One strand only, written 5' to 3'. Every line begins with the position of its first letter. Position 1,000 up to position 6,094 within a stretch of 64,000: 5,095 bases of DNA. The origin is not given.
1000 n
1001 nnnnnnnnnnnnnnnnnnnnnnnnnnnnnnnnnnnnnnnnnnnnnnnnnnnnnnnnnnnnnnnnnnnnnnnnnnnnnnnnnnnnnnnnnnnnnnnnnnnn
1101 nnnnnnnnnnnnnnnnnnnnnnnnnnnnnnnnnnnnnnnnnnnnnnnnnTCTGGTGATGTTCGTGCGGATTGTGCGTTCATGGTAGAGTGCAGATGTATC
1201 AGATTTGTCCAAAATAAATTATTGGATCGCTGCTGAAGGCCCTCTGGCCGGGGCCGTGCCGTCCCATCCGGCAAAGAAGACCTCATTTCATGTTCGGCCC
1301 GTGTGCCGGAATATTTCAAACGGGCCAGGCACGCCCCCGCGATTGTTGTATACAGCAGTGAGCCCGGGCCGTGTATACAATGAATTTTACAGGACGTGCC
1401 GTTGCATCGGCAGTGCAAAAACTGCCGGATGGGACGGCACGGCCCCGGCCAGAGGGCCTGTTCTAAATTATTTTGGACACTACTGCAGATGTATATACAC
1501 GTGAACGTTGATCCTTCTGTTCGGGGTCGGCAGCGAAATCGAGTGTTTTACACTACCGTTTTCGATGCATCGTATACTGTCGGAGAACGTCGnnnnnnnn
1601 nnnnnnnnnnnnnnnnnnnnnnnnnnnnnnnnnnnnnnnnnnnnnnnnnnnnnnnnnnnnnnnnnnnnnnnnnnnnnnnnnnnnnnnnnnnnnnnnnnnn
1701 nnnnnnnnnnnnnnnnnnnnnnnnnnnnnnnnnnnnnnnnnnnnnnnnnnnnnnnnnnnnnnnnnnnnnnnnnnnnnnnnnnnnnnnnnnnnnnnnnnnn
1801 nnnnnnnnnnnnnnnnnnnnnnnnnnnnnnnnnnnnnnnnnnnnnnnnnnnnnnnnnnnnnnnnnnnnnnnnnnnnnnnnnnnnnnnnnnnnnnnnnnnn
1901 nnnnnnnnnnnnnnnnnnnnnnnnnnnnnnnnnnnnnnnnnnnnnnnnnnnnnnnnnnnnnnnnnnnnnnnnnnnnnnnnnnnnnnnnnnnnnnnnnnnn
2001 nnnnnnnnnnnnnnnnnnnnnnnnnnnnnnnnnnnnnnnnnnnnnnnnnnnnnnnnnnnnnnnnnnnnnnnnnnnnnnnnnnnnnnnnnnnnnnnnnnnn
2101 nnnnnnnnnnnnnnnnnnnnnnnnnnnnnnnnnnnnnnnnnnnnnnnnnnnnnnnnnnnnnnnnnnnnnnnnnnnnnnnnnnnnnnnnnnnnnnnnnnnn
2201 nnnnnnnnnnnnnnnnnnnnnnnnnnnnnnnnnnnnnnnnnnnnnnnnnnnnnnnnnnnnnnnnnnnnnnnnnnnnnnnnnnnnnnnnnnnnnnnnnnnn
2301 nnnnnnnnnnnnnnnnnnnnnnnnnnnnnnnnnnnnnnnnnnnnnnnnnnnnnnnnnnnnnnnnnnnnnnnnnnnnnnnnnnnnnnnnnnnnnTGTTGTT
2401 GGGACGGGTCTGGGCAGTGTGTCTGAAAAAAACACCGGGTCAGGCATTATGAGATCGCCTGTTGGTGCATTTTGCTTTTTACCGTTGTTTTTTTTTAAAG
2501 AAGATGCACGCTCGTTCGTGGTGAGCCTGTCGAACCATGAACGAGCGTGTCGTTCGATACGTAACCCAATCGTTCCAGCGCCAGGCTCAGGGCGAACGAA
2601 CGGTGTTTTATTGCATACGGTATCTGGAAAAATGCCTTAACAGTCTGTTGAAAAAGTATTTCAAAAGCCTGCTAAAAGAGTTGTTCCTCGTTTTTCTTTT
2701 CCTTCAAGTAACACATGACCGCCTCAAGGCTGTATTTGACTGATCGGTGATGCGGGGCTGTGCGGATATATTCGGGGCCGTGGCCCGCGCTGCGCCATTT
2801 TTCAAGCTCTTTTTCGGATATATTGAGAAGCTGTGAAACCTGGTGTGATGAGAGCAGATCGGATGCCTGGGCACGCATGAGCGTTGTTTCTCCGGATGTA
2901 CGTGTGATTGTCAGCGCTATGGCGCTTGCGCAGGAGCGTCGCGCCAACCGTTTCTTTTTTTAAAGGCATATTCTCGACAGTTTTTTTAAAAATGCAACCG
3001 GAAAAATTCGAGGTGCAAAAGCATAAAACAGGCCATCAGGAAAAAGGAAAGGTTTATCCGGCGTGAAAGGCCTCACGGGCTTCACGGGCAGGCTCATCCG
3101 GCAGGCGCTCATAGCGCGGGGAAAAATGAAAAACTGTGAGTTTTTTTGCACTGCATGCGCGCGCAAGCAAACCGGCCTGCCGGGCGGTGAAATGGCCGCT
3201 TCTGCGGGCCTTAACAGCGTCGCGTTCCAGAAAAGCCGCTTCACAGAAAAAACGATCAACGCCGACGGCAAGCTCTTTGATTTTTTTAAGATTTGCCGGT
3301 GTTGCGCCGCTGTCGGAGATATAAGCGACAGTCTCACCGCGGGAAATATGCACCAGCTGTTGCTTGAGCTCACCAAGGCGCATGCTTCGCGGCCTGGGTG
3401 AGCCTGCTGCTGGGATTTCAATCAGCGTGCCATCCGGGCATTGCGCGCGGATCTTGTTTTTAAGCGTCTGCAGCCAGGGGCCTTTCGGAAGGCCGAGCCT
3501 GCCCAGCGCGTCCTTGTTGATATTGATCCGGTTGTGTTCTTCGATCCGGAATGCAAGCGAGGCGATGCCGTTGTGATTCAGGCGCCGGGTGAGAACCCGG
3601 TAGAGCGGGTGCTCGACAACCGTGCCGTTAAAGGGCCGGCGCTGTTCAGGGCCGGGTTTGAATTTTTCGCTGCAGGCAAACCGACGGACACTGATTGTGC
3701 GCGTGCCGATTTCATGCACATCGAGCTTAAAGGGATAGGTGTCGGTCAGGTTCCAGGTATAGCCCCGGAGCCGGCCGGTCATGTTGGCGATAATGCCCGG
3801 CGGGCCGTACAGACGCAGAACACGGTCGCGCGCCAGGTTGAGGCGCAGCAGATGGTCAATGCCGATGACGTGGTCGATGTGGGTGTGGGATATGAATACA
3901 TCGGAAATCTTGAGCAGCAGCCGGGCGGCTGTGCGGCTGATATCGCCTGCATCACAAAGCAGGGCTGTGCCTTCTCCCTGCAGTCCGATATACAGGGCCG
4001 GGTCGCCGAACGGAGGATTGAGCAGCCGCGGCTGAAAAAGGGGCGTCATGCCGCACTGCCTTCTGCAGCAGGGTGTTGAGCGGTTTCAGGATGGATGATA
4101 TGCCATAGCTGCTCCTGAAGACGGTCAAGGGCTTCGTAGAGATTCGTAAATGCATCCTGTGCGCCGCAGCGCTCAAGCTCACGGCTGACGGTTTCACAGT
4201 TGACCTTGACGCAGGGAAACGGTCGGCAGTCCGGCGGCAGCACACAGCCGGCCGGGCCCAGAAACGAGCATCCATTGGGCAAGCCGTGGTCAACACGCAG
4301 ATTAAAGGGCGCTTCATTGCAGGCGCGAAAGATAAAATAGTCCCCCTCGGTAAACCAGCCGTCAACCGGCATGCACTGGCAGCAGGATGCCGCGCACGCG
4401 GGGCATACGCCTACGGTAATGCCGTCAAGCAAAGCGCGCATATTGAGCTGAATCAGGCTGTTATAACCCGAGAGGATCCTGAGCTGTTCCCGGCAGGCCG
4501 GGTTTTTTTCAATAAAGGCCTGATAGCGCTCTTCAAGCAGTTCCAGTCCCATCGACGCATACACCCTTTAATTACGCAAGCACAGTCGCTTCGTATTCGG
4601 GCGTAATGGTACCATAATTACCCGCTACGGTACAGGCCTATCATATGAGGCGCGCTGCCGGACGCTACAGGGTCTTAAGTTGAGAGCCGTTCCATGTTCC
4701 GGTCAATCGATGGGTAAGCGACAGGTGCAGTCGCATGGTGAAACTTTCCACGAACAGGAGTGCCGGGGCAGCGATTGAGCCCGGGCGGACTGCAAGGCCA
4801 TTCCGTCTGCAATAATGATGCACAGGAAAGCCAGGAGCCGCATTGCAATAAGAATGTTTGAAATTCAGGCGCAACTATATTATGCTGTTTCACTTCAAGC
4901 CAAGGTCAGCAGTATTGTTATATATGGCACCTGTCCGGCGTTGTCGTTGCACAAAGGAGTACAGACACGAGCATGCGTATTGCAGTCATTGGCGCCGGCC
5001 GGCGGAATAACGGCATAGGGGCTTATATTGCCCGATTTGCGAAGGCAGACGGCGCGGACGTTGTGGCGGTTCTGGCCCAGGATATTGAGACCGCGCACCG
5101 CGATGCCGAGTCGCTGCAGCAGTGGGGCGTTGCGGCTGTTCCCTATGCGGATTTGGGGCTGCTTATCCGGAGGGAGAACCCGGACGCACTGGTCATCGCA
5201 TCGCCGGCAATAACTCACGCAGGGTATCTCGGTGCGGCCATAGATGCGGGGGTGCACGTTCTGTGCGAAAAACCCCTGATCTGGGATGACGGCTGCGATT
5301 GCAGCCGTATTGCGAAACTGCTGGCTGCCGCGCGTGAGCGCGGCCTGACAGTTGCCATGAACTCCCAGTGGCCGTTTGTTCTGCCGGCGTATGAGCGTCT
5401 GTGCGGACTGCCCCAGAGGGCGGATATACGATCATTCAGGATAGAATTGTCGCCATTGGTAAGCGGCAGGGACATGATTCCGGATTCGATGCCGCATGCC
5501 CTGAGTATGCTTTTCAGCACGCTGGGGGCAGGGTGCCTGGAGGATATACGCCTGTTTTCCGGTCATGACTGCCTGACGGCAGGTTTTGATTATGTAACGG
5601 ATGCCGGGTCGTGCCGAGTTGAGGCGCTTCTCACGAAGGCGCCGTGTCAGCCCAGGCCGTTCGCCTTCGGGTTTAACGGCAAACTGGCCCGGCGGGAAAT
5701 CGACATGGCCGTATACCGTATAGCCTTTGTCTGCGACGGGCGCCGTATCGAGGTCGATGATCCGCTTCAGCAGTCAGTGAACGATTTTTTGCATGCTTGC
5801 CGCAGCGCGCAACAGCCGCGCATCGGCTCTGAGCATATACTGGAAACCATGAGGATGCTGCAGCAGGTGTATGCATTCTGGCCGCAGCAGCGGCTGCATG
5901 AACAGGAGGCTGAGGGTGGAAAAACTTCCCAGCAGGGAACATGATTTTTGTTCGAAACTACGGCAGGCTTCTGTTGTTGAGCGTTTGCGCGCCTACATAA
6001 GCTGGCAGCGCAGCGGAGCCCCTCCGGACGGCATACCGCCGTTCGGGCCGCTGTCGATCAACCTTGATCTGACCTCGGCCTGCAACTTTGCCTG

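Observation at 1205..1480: Family of ~280-bp MITE-like palindromic elements (3 copies plus 1 solo end in 64 kb)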

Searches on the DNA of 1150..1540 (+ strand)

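Call 31: search_dna_similar(query=window:1202-1490:+, collection=plasmids, mode=distant, max_evalue=0.01)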
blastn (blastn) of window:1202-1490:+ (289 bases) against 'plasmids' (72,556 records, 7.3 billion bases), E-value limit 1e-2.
No match.

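Call 49: search_rna_families(source=window, start=1150, end=1540, threshold=evalue, max_evalue=10)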
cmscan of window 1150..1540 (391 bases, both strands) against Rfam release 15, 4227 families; matches with E-value up to 10: 0.
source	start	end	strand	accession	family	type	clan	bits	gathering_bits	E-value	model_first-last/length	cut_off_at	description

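Call 61: search_dna_similar(query=window:1200-1236:+, collection=plasmids, mode=distant, max_evalue=10, max_rows=25)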
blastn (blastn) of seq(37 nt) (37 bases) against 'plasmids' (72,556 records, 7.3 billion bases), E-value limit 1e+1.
Records with a match: 2; places in all: 2; records where one place covers at least 80% of the query: 0.
Best place of each record, by identity: >=99% 2.
By first word of the organism name: Clostridiaceae 1; Sphaerospermopsis 1.
By predicted mobility (MOB-suite, as given by PLSDB): non-mobilizable 1; conjugative 1.
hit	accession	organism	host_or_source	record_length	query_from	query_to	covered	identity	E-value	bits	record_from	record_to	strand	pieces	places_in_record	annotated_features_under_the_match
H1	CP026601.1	Clostridiaceae bacterium 14S0207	Bos taurus,whole organsim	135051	5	22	49%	100.0%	5e+0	34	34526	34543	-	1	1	hypothetical protein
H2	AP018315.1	Sphaerospermopsis kisseleviana NIES-73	-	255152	2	19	49%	100.0%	5e+0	34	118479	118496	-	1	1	hypothetical protein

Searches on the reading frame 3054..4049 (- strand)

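Call 63: search_protein_families(library=pfam, proteins=[window:3054-4049:-], max_evalue=0.00001)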
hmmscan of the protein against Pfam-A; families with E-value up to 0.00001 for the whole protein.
window:3054-4049:- (331 aa): 1 family
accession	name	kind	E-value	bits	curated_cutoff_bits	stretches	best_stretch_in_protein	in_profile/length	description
PF12706.13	Lactamase_B_2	-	2.5e-13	50.5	27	1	45-114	28-90/200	Beta-lactamase superfamily domain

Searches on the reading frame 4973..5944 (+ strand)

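Call 63: search_protein_families(library=pfam, proteins=[window:4973-5944:+], max_evalue=0.00001)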
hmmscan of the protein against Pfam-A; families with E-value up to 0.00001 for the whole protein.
window:4973-5944:+ (323 aa): 1 family
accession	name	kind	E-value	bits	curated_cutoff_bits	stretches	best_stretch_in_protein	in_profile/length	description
PF01408.29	GFO_IDH_MocA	-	3.3e-16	60.5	24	1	1-130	1-119/120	Oxidoreductase family, NAD-binding Rossmann fold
